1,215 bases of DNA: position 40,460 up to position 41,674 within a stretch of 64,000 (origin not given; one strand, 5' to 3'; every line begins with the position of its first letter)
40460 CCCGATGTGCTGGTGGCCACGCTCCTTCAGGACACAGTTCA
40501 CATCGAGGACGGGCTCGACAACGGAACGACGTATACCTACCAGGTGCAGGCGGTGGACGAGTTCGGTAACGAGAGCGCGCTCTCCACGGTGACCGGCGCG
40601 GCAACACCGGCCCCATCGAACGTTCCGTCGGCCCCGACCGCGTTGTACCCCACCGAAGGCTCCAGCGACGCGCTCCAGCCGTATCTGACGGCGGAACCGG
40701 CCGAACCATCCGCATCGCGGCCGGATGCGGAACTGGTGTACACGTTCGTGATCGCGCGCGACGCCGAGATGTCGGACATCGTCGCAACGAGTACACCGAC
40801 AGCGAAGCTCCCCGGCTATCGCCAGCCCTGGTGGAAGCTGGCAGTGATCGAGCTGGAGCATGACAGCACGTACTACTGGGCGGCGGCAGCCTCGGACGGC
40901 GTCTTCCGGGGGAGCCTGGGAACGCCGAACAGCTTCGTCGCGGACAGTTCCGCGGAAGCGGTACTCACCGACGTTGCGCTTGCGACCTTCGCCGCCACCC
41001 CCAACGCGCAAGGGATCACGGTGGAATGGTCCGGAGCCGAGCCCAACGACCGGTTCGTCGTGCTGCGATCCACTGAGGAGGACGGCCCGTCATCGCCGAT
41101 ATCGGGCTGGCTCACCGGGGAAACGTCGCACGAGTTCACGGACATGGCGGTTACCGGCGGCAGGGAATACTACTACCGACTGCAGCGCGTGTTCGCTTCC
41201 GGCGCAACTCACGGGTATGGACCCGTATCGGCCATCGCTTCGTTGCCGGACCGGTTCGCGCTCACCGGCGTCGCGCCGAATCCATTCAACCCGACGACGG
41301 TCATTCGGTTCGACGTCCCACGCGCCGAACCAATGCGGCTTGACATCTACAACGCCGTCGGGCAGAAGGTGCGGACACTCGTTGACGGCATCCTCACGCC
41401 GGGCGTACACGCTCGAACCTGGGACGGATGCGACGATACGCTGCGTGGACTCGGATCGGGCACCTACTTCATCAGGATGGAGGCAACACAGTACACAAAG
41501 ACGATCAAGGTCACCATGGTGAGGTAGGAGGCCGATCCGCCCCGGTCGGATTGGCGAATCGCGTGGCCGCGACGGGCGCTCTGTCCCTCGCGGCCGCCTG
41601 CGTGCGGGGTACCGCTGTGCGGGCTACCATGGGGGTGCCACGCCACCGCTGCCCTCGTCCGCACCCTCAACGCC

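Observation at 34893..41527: Giant (about 2200 aa) WD40 + about 20 Fn3-like-repeat T9SS cargo protein interrupted by one frameshift and one in-frame TGA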

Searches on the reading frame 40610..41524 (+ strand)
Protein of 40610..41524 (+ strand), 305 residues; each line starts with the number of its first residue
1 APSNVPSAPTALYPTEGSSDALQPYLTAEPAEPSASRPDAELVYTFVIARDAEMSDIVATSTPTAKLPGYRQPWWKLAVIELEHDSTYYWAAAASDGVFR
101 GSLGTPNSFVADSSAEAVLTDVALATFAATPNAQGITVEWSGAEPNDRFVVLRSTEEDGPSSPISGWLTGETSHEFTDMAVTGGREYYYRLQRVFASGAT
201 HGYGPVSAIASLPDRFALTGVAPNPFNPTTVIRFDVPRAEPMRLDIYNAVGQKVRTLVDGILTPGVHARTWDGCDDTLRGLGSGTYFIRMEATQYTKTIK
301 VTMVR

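Call 51: search_protein_families(library=pfam, proteins=[window:40610-41524:+], max_evalue=0.01)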
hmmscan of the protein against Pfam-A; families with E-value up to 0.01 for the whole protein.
seq(305 aa): 2 families
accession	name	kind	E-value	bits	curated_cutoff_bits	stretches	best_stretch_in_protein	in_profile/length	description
PF13860.13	FlgD_ig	-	3.2e-07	30.7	27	1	239-293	22-76/79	FlgD Ig-like domain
PF18962.6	Por_Secre_tail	-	0.0026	18.4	27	0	223-300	3-72/75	Secretion system C-terminal sorting domain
